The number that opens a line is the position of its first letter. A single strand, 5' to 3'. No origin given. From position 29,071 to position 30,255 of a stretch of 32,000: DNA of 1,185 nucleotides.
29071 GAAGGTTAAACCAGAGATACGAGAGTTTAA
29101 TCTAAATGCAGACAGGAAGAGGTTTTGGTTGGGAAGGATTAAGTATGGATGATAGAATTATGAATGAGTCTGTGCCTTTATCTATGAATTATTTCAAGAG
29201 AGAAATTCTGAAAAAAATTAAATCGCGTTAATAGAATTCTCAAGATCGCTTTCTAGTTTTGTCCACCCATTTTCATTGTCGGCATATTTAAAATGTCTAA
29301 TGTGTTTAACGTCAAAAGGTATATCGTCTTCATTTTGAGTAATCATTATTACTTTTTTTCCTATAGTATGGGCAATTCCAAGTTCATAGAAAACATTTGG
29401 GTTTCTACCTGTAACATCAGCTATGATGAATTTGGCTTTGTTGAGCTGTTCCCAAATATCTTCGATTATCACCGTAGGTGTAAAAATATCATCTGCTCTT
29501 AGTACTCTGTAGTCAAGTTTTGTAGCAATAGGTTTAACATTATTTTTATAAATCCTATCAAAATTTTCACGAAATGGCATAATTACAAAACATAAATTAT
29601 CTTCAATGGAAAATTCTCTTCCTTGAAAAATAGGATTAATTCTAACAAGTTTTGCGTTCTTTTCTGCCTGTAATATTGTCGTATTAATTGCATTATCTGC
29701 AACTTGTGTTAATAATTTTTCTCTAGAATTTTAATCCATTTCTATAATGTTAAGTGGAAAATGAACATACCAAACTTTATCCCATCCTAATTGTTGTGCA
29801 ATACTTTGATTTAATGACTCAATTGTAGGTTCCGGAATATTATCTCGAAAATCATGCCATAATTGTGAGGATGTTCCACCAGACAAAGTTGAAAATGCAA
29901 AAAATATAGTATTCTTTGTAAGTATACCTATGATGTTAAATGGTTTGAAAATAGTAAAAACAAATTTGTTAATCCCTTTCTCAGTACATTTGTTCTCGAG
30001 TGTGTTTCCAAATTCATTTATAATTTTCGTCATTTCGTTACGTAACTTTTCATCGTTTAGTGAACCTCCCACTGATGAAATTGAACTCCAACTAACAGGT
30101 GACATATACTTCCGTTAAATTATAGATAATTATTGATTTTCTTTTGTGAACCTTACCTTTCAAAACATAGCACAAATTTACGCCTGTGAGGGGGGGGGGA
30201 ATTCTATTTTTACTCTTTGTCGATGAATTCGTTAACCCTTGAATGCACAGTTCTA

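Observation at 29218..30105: Unknown N-terminal domain plus NDT/TIR-like effector domain, split by a single in-frame TAA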

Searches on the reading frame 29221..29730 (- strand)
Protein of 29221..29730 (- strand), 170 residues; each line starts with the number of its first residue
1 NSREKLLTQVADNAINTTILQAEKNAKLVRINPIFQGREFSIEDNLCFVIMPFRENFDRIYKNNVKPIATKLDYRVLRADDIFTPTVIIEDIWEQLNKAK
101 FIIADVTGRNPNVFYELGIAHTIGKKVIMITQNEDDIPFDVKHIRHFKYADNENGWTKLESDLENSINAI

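Call 4: search_protein_families(library=pfam, proteins=[window:29221-29730:-], max_evalue=10)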
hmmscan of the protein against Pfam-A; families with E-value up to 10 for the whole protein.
seq(170 aa): 1 family
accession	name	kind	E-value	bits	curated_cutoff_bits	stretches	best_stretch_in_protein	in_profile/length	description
PF05014.21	Nuc_deoxyrib_tr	-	0.0026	18.3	28.8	1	88-137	52-103/117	Nucleoside 2-deoxyribosyltransferase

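Call 5: search_protein_families(library=padloc, proteins=[window:29221-29730:-], max_evalue=10)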
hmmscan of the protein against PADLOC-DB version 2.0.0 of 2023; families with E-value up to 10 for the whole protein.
seq(170 aa): 1 family
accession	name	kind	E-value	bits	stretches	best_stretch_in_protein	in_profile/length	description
PDLC00733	Effector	-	2.5e-14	50.9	1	58-154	260-359/388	TIR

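Call 6: search_protein_families(library=ncbifam, proteins=[window:29221-29730:-], max_evalue=10)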
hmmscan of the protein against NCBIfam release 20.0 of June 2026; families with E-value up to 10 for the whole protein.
seq(170 aa): 0 families

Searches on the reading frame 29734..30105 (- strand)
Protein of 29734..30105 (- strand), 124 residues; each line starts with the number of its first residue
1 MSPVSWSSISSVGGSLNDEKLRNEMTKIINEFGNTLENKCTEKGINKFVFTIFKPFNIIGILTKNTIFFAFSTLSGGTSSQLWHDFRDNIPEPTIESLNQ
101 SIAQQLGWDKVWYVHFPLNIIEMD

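Call 4: search_protein_families(library=pfam, proteins=[window:29734-30105:-], max_evalue=10)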
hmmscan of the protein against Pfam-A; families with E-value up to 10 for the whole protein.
seq(124 aa): 0 families

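Call 5: search_protein_families(library=padloc, proteins=[window:29734-30105:-], max_evalue=10)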
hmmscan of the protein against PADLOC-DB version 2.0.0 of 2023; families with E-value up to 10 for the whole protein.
seq(124 aa): 0 families

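Call 6: search_protein_families(library=ncbifam, proteins=[window:29734-30105:-], max_evalue=10)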
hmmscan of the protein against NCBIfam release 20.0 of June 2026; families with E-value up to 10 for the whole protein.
seq(124 aa): 0 families

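Call 31: predict_structure(alignment_id=A3)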
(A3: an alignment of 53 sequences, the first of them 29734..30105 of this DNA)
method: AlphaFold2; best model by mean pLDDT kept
length: 124 residues; sequences in the alignment: 53
mean_pLDDT: 91.2   pTM: 0.83
mean pLDDT of the five models: 91.2, 90.9, 90.9, 90.7, 89.4
residues with pLDDT >= 90: 87; 70-90: 35; 50-70: 2; < 50: 0
segments of 3 or more residues with pLDDT < 50: none
pLDDT, mean of each block of 10 residues (from residue 1): 86 93 95 96 96 95 94 90 93 85 86 92 80
secondary structure, 60 per line:
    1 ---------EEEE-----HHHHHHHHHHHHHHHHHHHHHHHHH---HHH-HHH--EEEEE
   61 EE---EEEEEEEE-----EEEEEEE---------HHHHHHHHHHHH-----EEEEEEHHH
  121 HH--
elements in order: E10-13 H19-43 E56-62 E66-73 E79-85 H95-106 E112-117 H118-122

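Call 35: fold_search(model_id=the predicted structure, library=pdb)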
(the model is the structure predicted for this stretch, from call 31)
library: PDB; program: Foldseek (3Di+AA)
matches with E <= 10: 551; with E <= 0.001: 0
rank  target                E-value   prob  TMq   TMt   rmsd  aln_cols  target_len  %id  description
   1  5brd_A                1.2e-01  0.13  0.16  0.07   7.4        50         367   12  Crystal structure of Trypanosoma cruzi glucokinase in complex with inhibitor BENZ-GlcN (released 2015-06-17)
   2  7s2n_B                2.3e-01  0.14  0.22  0.10  12.5       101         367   12  Crystal structure of the F337L mutation of Trypanosoma cruzi glucokinase in the apo form (open conformation) (released 2021-10-06)
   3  3q5l_C                2.3e-01  0.13  0.24  0.16  13.3       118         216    8  Crystal structure of the amino-terminal domain of HSP90 from Leishmania major, LMJF33.0312:M1-K 213 in the presence of (released 2011-02-23)
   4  8stx_A                2.9e-01  0.11  0.18  0.08  10.6        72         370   19  Crystal structure of the F337A mutation of Trypanosoma cruzi glucokinase in the apo form (open conformation) (released 2023-05-31)
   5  7s2p_B                4.3e-01  0.09  0.18  0.08  10.8        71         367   20  Crystal structure of the F337L mutation of Trypanosoma cruzi glucokinase in complex with inhibitor CBZ-GlcN (released 2021-10-06)
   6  7s2h_A                4.6e-01  0.09  0.18  0.08  10.6        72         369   19  Crystal structure of Trypanosoma cruzi glucokinase in the apo form (open conformation) (released 2021-10-06)
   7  8stx_B                5.6e-01  0.08  0.18  0.08  10.6        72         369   19  Crystal structure of the F337A mutation of Trypanosoma cruzi glucokinase in the apo form (open conformation) (released 2023-05-31)
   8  7s2h_B                6.0e-01  0.08  0.18  0.08   6.9        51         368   14  Crystal structure of Trypanosoma cruzi glucokinase in the apo form (open conformation) (released 2021-10-06)
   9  7s2n_A                6.0e-01  0.08  0.18  0.08  10.6        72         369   19  Crystal structure of the F337L mutation of Trypanosoma cruzi glucokinase in the apo form (open conformation) (released 2021-10-06)
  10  7ohw_t                6.8e-01  0.02  0.14  0.09  14.1       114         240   13  Nog1-TAP associated immature ribosomal particles from S. cerevisiae after rpL25 expression shut down, population B (released 2021-11-03)
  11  3opd_A                8.3e-01  0.08  0.25  0.16  14.8       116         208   13  Crystal Structure of the N-terminal domain of an HSP90 from Trypanosoma Brucei, Tb10.26.1080 in the presence of a benz (released 2010-10-13)
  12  5mrc_KK               8.8e-01  0.08  0.21  0.19  12.5        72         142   15  Structure of the yeast mitochondrial ribosome - Class A (released 2017-02-15)
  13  6da0                  9.4e-01  0.20  0.23  0.08   3.1        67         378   10  Crystal structure of glucokinase (NfHK) from Naegleria fowleri (released 2018-05-09)
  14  3r4p_A                9.4e-01  0.09  0.27  0.16  14.5       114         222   11  Optimization of potent, selective, and orally bioavailable pyrrolodinopyrimidine-containing inhibitors of heat shock p (released 2011-04-27)
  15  3omu_B                1.1e+00  0.06  0.24  0.16  15.1       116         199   10  Crystal Structure of the N-terminal domain of an HSP90 from Trypanosoma Brucei, Tb10.26.1080 in the presence of a thie (released 2010-10-27)
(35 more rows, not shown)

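Call 41: fold_search(model_id=the predicted structure, library=viral)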
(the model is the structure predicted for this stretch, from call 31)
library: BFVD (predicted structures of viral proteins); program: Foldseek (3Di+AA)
matches with E <= 10: 240; with E <= 0.001: 0
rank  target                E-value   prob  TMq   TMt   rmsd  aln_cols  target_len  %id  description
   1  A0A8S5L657            3.5e-02  0.54  0.32  0.22   7.9       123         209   13  Uncharacterized protein [Siphoviridae sp. ctD4R19]
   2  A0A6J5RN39            7.1e-02  0.89  0.32  0.15   3.8        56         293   12  Uncharacterized protein [uncultured Caudovirales phage]
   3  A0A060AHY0            3.8e-01  0.44  0.40  0.39   7.4       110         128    8  (no name in the UniProt tables at hand)
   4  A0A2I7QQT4            3.8e-01  0.13  0.28  0.24  15.1       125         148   11  (no name in the UniProt tables at hand)
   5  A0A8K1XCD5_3          5.2e-01  0.12  0.23  0.04  10.4       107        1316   14  (no name in the UniProt tables at hand)
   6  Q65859                6.8e-01  0.14  0.24  0.19  10.1        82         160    7  p18 [Beet yellow stunt virus]
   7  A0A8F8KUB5            6.8e-01  0.13  0.29  0.17   9.3        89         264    7  RuvC-like Holliday junction resolvase [Clandestinovirus]
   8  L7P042                7.2e-01  0.09  0.21  0.28   8.7        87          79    8  9.3 kDa protein [Cordyline virus 2]
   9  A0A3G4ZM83            1.0e+00  0.10  0.30  0.12  11.5       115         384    9  Uncharacterized protein [Terrestrivirus sp.]
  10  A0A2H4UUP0            1.1e+00  0.05  0.20  0.05  14.5       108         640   15  RING-type domain-containing protein [Bodo saltans virus]
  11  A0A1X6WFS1            1.1e+00  0.09  0.29  0.27   5.3        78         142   12  (no name in the UniProt tables at hand)
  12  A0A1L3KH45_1          1.1e+00  0.04  0.22  0.04  14.1       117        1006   14  (no name in the UniProt tables at hand)
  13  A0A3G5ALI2            1.2e+00  0.15  0.27  0.43   4.3        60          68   10  (no name in the UniProt tables at hand)
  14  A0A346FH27            1.4e+00  0.20  0.31  0.27   4.0        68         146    9  (no name in the UniProt tables at hand)
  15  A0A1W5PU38            1.4e+00  0.04  0.19  0.19  10.4       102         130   14  (no name in the UniProt tables at hand)
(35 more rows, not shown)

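Call 43: find_homologous_proteins(query=window:29734-30105:-, max_evalue=0.01)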
Query window:29734-30105:- (124 aa): 1 proteins with E <= 0.01 among 5 candidates.
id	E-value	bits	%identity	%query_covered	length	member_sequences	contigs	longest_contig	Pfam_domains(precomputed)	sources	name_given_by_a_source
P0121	8.3e-78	276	100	100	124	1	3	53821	-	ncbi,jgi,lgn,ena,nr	ncbi:MAG: hypothetical protein OEM18_00615 [Nitrosopumilus sp.]|nr:hypothetical protein [Nitrosopumi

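Call 45: find_encoding_contigs(protein=P0121, flank=3000, max_places=10)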
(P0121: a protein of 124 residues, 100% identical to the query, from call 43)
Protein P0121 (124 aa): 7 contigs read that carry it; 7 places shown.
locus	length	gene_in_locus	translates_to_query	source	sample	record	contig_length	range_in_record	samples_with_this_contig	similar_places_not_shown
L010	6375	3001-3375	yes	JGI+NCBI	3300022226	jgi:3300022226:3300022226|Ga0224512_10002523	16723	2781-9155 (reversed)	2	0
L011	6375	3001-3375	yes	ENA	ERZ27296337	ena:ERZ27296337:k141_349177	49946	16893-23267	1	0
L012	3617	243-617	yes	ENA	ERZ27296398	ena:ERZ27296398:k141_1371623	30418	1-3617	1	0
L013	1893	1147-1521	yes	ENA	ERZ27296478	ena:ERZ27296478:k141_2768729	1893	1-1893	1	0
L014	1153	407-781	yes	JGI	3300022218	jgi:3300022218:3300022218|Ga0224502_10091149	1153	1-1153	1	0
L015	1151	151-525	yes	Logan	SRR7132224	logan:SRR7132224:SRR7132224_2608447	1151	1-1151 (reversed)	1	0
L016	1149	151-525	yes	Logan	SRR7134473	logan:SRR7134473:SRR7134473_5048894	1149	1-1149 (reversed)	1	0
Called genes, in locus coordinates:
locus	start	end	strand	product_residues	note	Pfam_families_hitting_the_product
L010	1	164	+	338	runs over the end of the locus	PF04007:DUF354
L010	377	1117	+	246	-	PF03721:UDPG_MGDP_dh_N (faint)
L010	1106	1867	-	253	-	PF01061:ABC2_membrane, PF12698:ABC2_membrane_3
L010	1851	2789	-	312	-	PF00005:ABC_tran, PF13304:AAA_21 (weak), PF13732:DrrA1-3_C (weak)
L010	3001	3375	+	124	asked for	-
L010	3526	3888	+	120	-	-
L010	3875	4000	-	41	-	-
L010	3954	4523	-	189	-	-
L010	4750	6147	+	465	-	PF17244:CDC24_OB3 (faint), PF01336:tRNA_anti-codon (faint), PF16900:REPA_OB_2 (faint)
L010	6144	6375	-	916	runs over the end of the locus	PF00176:SNF2-rel_dom (weak), PF04851:ResIII, PF00270:DEAD, PF00271:Helicase_C, PF22590:Cas3-like_C_2 (weak), PF19306:WHD_Lhr, PF08494:DEAD_assoc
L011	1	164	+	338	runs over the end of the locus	PF04007:DUF354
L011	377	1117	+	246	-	PF03721:UDPG_MGDP_dh_N (faint)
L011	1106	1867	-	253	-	PF01061:ABC2_membrane, PF12698:ABC2_membrane_3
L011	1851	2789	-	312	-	PF00005:ABC_tran, PF13304:AAA_21 (weak), PF13732:DrrA1-3_C (weak)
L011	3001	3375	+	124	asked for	-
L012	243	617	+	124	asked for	-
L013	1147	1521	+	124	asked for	-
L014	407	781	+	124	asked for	-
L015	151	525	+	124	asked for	-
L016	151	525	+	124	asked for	-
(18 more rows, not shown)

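Call 46: search_protein_representatives(protein=window:29734-30105:-)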
Query: 124 residues. Proteins with E-value up to 0.001 (for the whole library): 22; up to 1e-10: 8; up to 1e-30: 1. The best 22 are listed.
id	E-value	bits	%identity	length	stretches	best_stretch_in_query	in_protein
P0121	2.6e-78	276.3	100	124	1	1-124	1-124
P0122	1.3e-16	76.9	30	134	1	2-124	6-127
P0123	1.6e-16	76.7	35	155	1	2-121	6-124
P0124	6.6e-16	74.7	32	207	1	2-122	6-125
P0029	1.2e-12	64.2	28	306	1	2-122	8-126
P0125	2.1e-12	63.3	33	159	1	5-121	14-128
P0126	2.7e-12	63.0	31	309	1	5-121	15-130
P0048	2.3e-11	60.0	32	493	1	13-123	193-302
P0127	1.5e-10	57.4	30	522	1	4-122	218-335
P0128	4.3e-09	52.7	37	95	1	3-74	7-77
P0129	7.3e-09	51.9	27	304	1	2-122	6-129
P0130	2.1e-08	50.4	27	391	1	5-117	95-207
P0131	3.0e-08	49.9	46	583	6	90-117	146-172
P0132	2.1e-06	43.9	26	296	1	5-124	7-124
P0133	1.4e-05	41.3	31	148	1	5-94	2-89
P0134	2.0e-05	40.8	32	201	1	25-123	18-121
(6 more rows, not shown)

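Call 53: search_protein_families(library=pfam, proteins=[P0127, P0134, P0130], max_evalue=1)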
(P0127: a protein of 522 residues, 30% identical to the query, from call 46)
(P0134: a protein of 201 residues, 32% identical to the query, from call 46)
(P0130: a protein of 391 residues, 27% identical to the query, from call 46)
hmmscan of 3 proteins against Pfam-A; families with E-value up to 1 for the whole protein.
P0127 (522 aa): 1 family
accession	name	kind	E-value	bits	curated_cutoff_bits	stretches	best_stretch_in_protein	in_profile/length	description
PF05014.21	Nuc_deoxyrib_tr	-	0.0019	18.7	28.8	1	422-474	49-103/117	Nucleoside 2-deoxyribosyltransferase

P0134 (201 aa): 0 families

P0130 (391 aa): 1 family
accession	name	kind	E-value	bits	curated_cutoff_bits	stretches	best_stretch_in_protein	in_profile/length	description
PF05014.21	Nuc_deoxyrib_tr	-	0.0019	18.8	28.8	1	311-353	58-102/117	Nucleoside 2-deoxyribosyltransferase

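Call 62: find_homologous_proteins(query=A4, max_evalue=0.001)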
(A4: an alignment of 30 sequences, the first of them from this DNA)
Query A4 (30 sequences) (124 aa, profile of the alignment): 1 proteins with E <= 0.001 among 840 candidates.
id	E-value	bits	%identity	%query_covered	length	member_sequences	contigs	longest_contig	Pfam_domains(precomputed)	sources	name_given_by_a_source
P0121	2.0e-37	146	100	100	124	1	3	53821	-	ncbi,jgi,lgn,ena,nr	ncbi:MAG: hypothetical protein OEM18_00615 [Nitrosopumilus sp.]|nr:hypothetical protein [Nitrosopumi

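Call 63: search_solved_structures(query=A4, max_evalue=10)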
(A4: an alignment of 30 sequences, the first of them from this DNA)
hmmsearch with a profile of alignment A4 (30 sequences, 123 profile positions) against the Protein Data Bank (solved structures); distinct sequences matched with E-value up to 10: 3.
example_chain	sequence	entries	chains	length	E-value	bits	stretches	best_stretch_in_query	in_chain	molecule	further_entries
7x9s_B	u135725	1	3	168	0.026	17.7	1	8-49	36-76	Motility gene repressor MogR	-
3fdq_A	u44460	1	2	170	0.048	16.8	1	8-49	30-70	Motility gene repressor mogR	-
2r32_A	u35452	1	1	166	0.3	14.2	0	28-64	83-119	GCN4-pII/Tumor necrosis factor ligand superfamily member 18 fusion protein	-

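Call 73: find_encoding_contigs(protein=P0123, flank=3000, max_places=3)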
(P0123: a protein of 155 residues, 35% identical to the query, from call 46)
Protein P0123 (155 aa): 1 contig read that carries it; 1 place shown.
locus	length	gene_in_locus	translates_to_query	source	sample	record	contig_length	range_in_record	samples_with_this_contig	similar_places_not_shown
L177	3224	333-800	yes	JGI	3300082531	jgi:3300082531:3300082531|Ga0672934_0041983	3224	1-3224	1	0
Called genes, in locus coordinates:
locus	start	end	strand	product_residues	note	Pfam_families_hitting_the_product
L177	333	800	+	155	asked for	-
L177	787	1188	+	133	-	-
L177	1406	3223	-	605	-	?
